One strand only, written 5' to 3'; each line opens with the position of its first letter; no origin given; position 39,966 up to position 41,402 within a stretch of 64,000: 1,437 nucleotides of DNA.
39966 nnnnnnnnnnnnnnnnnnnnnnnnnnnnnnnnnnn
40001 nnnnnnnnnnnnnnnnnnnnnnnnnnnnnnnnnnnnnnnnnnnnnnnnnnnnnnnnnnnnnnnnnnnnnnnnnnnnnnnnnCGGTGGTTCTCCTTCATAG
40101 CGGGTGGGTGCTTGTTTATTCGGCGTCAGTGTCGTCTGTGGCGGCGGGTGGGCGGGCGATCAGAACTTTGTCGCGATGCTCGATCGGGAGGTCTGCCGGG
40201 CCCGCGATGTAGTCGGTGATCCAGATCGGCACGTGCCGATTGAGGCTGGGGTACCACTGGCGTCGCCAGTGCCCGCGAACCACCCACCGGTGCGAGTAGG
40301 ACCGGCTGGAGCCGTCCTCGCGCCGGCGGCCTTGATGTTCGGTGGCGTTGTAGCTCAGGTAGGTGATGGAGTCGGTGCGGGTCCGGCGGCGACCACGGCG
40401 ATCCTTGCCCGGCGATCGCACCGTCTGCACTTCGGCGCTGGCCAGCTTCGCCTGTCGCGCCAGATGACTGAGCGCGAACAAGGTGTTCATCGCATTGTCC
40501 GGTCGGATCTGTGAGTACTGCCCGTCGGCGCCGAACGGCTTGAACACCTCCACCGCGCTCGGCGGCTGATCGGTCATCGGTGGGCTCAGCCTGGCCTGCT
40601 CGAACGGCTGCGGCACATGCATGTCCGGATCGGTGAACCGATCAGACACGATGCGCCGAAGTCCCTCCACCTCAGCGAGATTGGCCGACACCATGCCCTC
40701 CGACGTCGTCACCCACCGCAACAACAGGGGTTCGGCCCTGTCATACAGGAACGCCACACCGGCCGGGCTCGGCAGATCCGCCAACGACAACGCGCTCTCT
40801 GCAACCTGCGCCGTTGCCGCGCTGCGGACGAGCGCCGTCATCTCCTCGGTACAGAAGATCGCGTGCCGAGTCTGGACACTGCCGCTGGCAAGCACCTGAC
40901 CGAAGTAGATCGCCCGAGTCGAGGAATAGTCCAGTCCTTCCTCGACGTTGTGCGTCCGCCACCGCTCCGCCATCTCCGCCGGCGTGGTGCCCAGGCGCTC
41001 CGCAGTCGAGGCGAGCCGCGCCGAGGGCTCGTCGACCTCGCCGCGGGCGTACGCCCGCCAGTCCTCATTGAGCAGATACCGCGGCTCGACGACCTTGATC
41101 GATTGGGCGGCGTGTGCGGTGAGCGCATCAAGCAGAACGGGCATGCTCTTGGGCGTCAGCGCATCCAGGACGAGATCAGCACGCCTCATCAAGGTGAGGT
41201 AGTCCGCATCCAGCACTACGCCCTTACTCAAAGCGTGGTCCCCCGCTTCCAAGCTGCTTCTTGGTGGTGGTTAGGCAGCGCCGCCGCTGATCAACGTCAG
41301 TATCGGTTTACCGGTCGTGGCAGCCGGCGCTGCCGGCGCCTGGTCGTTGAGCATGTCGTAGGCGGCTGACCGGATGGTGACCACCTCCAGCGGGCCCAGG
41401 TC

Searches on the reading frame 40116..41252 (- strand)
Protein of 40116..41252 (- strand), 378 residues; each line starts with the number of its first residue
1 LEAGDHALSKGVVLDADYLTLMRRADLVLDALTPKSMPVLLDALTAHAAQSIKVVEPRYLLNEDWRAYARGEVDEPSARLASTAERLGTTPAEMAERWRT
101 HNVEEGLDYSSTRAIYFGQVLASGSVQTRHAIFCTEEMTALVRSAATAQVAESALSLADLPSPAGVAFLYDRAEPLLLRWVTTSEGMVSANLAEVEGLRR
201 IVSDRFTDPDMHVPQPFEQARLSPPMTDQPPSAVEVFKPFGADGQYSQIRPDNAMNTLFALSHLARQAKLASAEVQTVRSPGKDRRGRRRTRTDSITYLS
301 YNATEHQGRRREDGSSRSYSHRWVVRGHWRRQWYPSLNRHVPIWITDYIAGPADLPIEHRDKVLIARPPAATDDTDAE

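Call 4: search_protein_families(library=pfam, proteins=[window:40116-41252:-], max_evalue=0.1)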
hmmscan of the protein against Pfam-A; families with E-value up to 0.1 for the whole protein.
window:40116-41252:- (378 aa): 1 family
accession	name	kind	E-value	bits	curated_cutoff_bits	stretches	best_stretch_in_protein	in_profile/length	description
PF24410.1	wHTH-HSP90_Na-assoc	-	0.065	14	23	1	76-99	28-51/55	wHTH-Hsp90_Na associated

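Call 5: search_protein_families(library=phrogs, proteins=[window:40116-41252:-], max_evalue=0.1)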
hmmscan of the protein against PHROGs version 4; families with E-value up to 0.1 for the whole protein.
window:40116-41252:- (378 aa): 2 families
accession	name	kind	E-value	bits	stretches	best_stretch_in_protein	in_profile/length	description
phrog_15934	-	unknown function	1e-23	85.4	1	253-365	186-302/305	-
phrog_10678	-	unknown function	0.0042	18.2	1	271-351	127-202/214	-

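Call 6: search_protein_families(library=ncbifam, proteins=[window:40116-41252:-], max_evalue=0.1)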
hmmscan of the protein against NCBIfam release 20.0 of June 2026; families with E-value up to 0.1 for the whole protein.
window:40116-41252:- (378 aa): 0 families

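Call 7: search_solved_structures(query=window:40116-41252:-, max_evalue=10)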
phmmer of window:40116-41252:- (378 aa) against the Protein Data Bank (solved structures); distinct sequences matched with E-value up to 10: 1.
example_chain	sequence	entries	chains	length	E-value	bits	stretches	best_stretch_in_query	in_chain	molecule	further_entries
8hif_y6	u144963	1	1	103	0.86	12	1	139-216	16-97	VP139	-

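Call 8: search_dna_similar(query=window:40116-41252:-, collection=phages, mode=protein, max_rows=30)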
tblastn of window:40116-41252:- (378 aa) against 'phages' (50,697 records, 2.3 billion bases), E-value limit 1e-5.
Records with a match: 1; places in all: 1; records where one place covers at least 80% of the query: 0.
Best place of each record, by identity: <60% 1.
By first word of the organism name: Streptomyces 1.
By host as written in the record: Streptomyces toxytricini NRRL B-5426 1.
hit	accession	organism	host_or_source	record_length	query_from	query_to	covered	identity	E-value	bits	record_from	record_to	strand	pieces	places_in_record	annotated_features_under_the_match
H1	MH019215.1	Streptomyces phage Yara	Streptomyces toxytricini NRRL B-5426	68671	316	357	11%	57.1%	2e-9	65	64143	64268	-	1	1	103: hypothetical protein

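Call 9: search_dna_similar(query=window:40116-41252:-, collection=plasmids, mode=protein, max_rows=30)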
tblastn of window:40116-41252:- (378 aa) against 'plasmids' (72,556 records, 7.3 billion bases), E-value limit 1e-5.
Records with a match: 52; places in all: 55; records where one place covers at least 80% of the query: 17.
Best place of each record, by identity: 90-95% 2; 60-80% 2; <60% 48.
By first word of the organism name: Streptomyces 23; Rhodococcus 18; Mycobacterium 3; Pseudarthrobacter 2; Paenarthrobacter 1; Cnuibacter 1; Nocardia 1; Frondihabitans 1; Kitasatospora 1; Embleya 1.
By predicted mobility (MOB-suite, as given by PLSDB): mobilizable 29; non-mobilizable 23.
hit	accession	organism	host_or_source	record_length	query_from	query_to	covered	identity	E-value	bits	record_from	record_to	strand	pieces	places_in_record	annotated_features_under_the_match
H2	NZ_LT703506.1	Mycobacterium intracellulare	natural / free-living,environmental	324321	6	367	96%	90.1%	0e+0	631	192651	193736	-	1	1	hypothetical protein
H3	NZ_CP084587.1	Mycobacterium intracellulare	water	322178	6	367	96%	90.1%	0e+0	631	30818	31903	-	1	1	hypothetical protein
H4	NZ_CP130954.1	Rhodococcus opacus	cell culture,Sod-podzolic soil ...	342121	20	365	92%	38.8%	1e-43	168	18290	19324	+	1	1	hypothetical protein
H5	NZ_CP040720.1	Rhodococcus pyridinivorans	prokaryote,Quinoline-degrading ...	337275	21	365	89%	39.3%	5e-36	178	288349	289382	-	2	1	none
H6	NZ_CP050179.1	Rhodococcus pyridinivorans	bacterial pure culture,Soil sample from ...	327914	21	365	89%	39.3%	5e-36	178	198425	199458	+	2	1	hypothetical protein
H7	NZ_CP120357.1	Rhodococcus rhodochrous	single cell,petroleum contaminated soil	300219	21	365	89%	39.3%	6e-36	178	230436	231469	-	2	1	hypothetical protein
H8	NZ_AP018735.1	Rhodococcus erythropolis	-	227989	19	365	92%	34.6%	2e-43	168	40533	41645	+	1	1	hypothetical protein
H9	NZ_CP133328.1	Rhodococcus sp. DN22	whole organism,soil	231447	19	365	92%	34.6%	2e-43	168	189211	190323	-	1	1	hypothetical protein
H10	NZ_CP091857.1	Rhodococcus erythropolis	-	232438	19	365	92%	34.6%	2e-43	168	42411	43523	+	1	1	hypothetical protein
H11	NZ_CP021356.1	Rhodococcus oxybenzonivorans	river sediment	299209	23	365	91%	34.4%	4e-43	167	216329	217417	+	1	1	hypothetical protein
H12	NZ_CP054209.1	Rhodococcus qingshengii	cell culture,carbendazim contaminated ...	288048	19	365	92%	33.9%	2e-43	168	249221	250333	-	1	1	hypothetical protein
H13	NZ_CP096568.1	Rhodococcus qingshengii JCM 15477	sandy loam,soil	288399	19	365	92%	33.9%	2e-43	168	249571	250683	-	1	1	hypothetical protein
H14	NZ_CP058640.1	Rhodococcus sp. ZPP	cell culture,soil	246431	23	365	91%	34.1%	1e-42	166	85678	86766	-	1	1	hypothetical protein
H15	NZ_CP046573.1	Rhodococcus sp. WAY2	cell culture,bacterial consortium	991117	23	365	91%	33.9%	2e-42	165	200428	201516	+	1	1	hypothetical protein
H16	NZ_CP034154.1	Rhodococcus sp. NJ-530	Antarctic sea ice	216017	19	365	92%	32.0%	1e-38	154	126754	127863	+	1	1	hypothetical protein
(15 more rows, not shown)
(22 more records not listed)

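Call 10: get_annotated_region(hit=H2, flank=9000)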
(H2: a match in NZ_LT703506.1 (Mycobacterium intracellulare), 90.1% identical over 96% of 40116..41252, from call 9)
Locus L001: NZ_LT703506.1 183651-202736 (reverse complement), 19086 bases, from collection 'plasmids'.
description: Mycobacterium intracellulare subsp. chimaera strain Mycobacterium chimaera MC045 isolate Mycobacterium chimaera plasmid 2
organism: Mycobacterium intracellulare (NCBI taxid 222805)
taxonomy: Bacteria; Actinomycetota; Actinomycetes; Mycobacteriales; Mycobacteriaceae; Mycobacterium; Mycobacterium intracellulare
host: -; source: natural / free-living,environmental; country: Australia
typing (MOB-suite, as given by PLSDB): mobilizable; relaxase MOBP
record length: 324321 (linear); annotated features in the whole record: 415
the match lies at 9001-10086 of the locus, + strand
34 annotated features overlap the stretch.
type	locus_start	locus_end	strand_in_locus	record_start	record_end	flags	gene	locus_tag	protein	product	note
CDS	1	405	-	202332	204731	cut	-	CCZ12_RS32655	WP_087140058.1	hypothetical protein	-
CDS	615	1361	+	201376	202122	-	-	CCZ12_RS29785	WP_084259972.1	hypothetical protein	-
CDS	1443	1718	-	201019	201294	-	-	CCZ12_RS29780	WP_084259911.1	hypothetical protein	-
CDS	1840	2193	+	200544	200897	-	-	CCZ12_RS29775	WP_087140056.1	hypothetical protein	-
CDS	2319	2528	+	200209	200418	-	-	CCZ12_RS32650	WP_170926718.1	helix-turn-helix domain-containing protein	-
CDS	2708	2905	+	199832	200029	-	-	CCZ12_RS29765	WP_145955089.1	hypothetical protein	-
CDS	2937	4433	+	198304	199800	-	-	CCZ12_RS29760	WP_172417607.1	zinc ribbon domain-containing protein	-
CDS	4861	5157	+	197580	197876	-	-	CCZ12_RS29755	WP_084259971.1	DUF6247 family protein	-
CDS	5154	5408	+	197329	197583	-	-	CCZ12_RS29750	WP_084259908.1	hypothetical protein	-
CDS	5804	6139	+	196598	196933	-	-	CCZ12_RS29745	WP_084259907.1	hypothetical protein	-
CDS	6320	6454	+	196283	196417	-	-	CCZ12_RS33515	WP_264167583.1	hypothetical protein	-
CDS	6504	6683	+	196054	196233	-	-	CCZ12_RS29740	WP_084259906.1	hypothetical protein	-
CDS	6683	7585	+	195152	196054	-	-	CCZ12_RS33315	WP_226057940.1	helix-turn-helix domain-containing protein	-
CDS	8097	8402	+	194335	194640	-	-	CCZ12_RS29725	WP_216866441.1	hypothetical protein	-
CDS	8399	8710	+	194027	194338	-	-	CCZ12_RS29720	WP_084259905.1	type II toxin-antitoxin system PemK/MazF family toxin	-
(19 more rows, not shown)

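Call 11: get_annotated_region(hit=H8, flank=8000)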
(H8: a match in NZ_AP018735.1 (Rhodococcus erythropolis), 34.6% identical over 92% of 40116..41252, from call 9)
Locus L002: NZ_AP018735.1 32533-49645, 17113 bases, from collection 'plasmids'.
description: Rhodococcus erythropolis strain JCM 2895 plasmid pR09L01
organism: Rhodococcus erythropolis (NCBI taxid 1833)
taxonomy: Bacteria; Actinomycetota; Actinomycetes; Mycobacteriales; Nocardiaceae; Rhodococcus; Rhodococcus erythropolis
host: -; source: -; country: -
typing (MOB-suite, as given by PLSDB): mobilizable; relaxase MOBP
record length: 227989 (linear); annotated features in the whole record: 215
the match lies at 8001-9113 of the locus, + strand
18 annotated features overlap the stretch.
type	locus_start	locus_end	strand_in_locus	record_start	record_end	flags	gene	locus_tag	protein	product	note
CDS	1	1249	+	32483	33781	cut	-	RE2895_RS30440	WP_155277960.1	hypothetical protein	-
CDS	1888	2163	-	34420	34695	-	-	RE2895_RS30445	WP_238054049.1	hypothetical protein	-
CDS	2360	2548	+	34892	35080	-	-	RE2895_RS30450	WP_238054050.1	hypothetical protein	-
CDS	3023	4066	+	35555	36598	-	-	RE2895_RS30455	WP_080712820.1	type IV toxin-antitoxin system AbiEi family antitoxin domain-containing protein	-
CDS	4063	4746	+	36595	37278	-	-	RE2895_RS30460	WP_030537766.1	nucleotidyl transferase AbiEii/AbiGii toxin family protein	-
CDS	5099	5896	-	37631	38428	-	-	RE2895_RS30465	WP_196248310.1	hypothetical protein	-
CDS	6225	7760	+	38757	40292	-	-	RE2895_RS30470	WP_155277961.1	hypothetical protein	-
CDS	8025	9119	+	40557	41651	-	-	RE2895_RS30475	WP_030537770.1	hypothetical protein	-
CDS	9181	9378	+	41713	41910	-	-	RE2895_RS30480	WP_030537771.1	hypothetical protein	-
CDS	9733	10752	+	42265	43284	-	-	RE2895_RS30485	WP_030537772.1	hypothetical protein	-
CDS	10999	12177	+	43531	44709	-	-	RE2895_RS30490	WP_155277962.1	hypothetical protein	-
CDS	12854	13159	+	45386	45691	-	-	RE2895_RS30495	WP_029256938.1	transposase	GO:0006313 - DNA transposition [Evidence IEA]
CDS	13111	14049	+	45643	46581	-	-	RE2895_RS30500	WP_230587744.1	IS3 family transposase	-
CDS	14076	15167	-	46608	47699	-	-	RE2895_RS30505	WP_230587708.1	RNA ligase family protein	-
CDS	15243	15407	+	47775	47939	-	-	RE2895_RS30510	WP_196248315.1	hypothetical protein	-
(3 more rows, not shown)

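Call 12: find_homologous_proteins(query=window:40116-41252:-, max_evalue=0.001)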
Query window:40116-41252:- (378 aa): 68 proteins with E <= 0.001 among 8000 candidates.
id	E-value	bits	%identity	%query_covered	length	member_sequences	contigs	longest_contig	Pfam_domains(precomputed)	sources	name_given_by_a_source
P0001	7.6e-244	826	100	98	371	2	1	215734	-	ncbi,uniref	ncbi:hypothetical protein LIX17_25740 (plasmid) [Mycobacterium avium subsp. hominissuis]|uniref:hypo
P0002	3.4e-223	758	92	96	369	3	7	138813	-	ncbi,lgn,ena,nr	ncbi:MAG: hypothetical protein CK429_32845 [Mycobacterium sp.]|nr:MAG: hypothetical protein CK429_32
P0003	3.5e-221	752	90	98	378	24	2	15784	-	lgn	-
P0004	6.5e-220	748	91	98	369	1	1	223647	-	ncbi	ncbi:hypothetical protein QN239_32970 [Mycolicibacterium sp. Y3]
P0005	8.8e-211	718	87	96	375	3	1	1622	-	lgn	-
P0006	3.3e-201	686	82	98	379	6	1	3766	-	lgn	-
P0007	1.6e-199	681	81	98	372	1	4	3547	-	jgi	jgi:hypothetical protein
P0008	2.6e-197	673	80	97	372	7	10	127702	-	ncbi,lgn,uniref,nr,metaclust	ncbi:hypothetical protein [Mycolicibacterium obuense]|uniref:Uncharacterized protein n=1 Tax=Mycolic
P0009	1.2e-195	668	79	97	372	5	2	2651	-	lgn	-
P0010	4.2e-194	663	83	93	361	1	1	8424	-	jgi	jgi:hypothetical protein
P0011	1.6e-180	618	74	97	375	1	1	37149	-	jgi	jgi:hypothetical protein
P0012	2.5e-172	591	71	97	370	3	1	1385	-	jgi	jgi:hypothetical protein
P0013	4.2e-168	577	72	93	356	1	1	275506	-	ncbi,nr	ncbi:hypothetical protein MycrhDRAFT_5617 [Mycolicibacterium rhodesiae JS60]|nr:hypothetical protein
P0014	1.3e-161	556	68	96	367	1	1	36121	-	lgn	-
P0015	2.9e-124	433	59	96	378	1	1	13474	-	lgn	-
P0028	1.2e-47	181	35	92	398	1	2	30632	-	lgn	-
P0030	1.6e-44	171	34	93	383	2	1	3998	PF26125.1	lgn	-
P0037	7.9e-39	152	38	62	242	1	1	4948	PF26125.1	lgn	-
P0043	1.9e-16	78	32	62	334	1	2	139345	-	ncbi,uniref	ncbi:hypothetical protein [Streptomyces filamentosus]|uniref:hypothetical protein n=1 Tax=Streptomyc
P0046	1.7e-15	75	41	30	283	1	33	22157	-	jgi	jgi:hypothetical protein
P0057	3.6e-11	61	57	14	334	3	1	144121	-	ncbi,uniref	ncbi:hypothetical protein [Streptomyces sp. NPDC018059]|uniref:hypothetical protein n=1 Tax=Streptom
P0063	2.0e-6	45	29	54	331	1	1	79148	PF04760.22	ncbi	ncbi:translation initiation factor IF-2 N-terminal domain-containing protein [Agromyces bauzanensis]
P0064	4.0e-6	44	43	15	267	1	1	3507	PF26125.1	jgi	jgi:hypothetical protein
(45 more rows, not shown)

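Call 13: search_protein_families(library=pfam, proteins=[P0030, P0037, P0064, P0063, P0043, P0057, P0046], max_evalue=0.1)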
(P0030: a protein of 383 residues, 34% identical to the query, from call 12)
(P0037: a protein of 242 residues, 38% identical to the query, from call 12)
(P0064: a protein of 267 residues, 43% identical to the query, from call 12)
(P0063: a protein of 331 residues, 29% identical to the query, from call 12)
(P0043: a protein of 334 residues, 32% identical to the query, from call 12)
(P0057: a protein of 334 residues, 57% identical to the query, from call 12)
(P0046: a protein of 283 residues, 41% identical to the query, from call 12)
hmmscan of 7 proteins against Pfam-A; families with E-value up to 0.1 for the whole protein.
P0030 (383 aa): 1 family
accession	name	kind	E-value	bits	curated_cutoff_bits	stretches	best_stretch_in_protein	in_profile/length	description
PF12765.13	Cohesin_HEAT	-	0.06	14.2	21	0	222-245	16-39/42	HEAT repeat associated with sister chromatid cohesion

P0037 (242 aa): 0 families

P0064 (267 aa): 0 families

P0063 (331 aa): 1 family
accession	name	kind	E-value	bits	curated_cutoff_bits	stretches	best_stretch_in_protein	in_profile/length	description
PF04760.21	IF2_N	-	3.3e-06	27.2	25.3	1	6-47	5-46/53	Translation initiation factor IF-2, N-terminal region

P0043 (334 aa): 0 families

P0057 (334 aa): 0 families

P0046 (283 aa): 0 families

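Call 15: find_encoding_contigs(protein=P0001, flank=10000, max_places=3)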
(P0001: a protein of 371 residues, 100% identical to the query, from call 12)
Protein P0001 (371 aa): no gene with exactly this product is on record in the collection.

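Call 16: find_encoding_contigs(protein=P0004, flank=10000, max_places=3)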
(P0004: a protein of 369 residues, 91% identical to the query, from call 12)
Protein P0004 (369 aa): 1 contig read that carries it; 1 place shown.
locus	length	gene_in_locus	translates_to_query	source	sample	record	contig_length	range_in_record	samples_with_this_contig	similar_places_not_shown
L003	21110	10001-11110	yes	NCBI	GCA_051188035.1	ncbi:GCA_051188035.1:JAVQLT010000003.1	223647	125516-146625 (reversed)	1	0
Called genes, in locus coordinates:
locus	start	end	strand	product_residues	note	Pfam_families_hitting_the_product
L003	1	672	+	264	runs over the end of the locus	PF00561:Abhydrolase_1, PF12146:Hydrolase_4, PF12697:Abhydrolase_6 (weak)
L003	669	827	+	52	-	-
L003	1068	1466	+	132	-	PF01797:Y1_Tnp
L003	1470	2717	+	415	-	PF12323:HTH_OrfB_IS605, PF01385:OrfB_IS605, PF07282:Cas12f1-like_TNB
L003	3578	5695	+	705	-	PF00150:Cellulase, PF02449:Glyco_hydro_42 (faint)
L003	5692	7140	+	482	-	PF08237:PE-PPE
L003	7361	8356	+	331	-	PF10298:WhiA_N, PF14527:LAGLIDADG_WhiA, PF02650:HTH_WhiA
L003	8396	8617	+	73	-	-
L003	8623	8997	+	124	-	PF01850:PIN (weak)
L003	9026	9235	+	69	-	-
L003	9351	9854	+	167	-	-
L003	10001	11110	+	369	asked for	-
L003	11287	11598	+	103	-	-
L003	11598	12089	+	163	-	-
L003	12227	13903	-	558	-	-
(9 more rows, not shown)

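Call 17: find_encoding_contigs(protein=P0008, flank=10000, max_places=3)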
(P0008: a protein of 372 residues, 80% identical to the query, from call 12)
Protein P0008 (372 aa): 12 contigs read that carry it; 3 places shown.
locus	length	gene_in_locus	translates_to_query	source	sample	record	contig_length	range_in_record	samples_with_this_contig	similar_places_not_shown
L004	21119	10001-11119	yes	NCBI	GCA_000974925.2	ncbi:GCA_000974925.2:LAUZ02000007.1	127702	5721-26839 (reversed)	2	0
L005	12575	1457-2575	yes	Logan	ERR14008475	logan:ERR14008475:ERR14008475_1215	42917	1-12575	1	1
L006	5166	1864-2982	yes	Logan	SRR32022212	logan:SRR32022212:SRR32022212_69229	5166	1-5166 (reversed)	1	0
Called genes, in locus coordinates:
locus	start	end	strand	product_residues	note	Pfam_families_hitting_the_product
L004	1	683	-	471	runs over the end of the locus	PF03109:ABC1, PF01636:APH (faint)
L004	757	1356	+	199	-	PF00440:TetR_N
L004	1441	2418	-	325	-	PF00561:Abhydrolase_1, PF12146:Hydrolase_4 (weak), PF12697:Abhydrolase_6 (weak), PF03096:Ndr (weak)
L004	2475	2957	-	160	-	PF13191:AAA_16 (faint), PF13238:AAA_18, PF13671:AAA_33 (faint), PF01202:SKI (faint)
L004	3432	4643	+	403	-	PF00589:Phage_integrase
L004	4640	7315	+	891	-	PF00589:Phage_integrase (weak)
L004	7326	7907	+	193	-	-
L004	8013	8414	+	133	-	-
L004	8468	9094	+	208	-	-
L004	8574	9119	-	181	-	-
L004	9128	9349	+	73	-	-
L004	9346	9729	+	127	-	PF01850:PIN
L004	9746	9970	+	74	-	-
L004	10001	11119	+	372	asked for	-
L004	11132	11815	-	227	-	PF00027:cNMP_binding, PF13545:HTH_Crp_2, PF25213:HVO_A0261_N (weak)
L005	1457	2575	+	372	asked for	-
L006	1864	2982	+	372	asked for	-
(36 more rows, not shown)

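Call 32: predict_structure(alignment_id=A1)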
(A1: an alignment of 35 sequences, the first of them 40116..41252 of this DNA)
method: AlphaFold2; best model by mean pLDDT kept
length: 378 residues; sequences in the alignment: 35
mean_pLDDT: 85.6   pTM: 0.84
mean pLDDT of the five models: 85.6, 82.5, 78.7, 73.8, 72.8
residues with pLDDT >= 90: 252; 70-90: 59; 50-70: 41; < 50: 26
segments of 3 or more residues with pLDDT < 50: 1-8, 358-369
pLDDT, mean of each block of 10 residues (from residue 1): 48 90 96 94 96 93 93 96 96 92 73 93 96 95 95 95 97 95 97 96 87 91 95 86 74 97 92 92 90 93 61 51 82 93 84 53 42 54
secondary structure, 60 per line:
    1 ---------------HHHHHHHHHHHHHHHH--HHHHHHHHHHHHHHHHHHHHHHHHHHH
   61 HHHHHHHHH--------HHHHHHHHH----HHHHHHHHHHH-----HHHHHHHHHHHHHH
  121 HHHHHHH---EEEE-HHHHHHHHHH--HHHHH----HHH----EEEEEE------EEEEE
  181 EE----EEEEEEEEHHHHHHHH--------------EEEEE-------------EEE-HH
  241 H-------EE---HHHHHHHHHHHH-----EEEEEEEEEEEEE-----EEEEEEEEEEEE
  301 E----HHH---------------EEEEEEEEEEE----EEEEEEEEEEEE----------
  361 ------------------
elements in order: H16-31 H34-69 H78-86 H91-101 H107-127 E131-134 H136-145 H148-152 E164-169 E176-182 E187-194 H195-202 E217-221 E235-237 H254-265 E271-283 E289-301 E324-334 E339-350

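Call 34: search_protein_representatives(alignment_id=A1)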
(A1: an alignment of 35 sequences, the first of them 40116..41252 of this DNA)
Query: 35 sequences, 372 profile positions. Proteins with E-value up to 0.001 (for the whole library): 6611; up to 1e-10: 4486; up to 1e-30: 347. The best 150 are listed.
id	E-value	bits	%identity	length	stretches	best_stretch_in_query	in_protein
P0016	9.0e-122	423.8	-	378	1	12-371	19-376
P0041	3.7e-116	405.3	-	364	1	22-370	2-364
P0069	3.8e-116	405.3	-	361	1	15-371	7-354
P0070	6.9e-114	397.8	-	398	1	13-369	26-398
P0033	1.6e-106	373.7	-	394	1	4-371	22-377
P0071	7.5e-101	354.9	-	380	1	6-370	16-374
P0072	8.9e-99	348.1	-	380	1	11-371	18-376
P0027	2.8e-98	346.5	-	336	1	33-370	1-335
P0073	8.1e-96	338.4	-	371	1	14-369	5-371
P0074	4.9e-93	329.2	-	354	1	16-368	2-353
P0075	1.5e-84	301.3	-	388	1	14-371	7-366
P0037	6.7e-83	295.9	-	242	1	129-370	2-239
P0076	5.0e-81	289.7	-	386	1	36-370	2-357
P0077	1.6e-80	288.0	-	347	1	23-369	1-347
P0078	3.9e-70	253.9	-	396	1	23-370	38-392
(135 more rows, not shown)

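Call 38: find_encoding_contigs(protein=P0043, flank=10000, max_places=2)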
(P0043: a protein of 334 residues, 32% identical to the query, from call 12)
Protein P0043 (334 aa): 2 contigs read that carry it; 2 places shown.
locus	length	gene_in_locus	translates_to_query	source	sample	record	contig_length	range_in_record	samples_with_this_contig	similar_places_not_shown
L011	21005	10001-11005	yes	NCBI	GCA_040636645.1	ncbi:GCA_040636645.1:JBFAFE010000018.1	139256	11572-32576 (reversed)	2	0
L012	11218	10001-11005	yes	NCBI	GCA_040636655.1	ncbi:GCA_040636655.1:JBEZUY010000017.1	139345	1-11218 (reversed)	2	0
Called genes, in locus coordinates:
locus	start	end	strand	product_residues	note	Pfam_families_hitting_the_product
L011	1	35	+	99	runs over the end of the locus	-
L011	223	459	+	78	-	-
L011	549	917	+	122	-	-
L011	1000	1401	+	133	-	-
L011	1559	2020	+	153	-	-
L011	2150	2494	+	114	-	-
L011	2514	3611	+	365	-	-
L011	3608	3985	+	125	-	-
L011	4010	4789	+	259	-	-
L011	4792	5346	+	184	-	PF07799:DUF1643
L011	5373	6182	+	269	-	-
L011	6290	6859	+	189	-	PF08378:NERD (weak)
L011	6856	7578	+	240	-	-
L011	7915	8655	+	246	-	-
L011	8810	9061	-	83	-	-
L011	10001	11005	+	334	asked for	-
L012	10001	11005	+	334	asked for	-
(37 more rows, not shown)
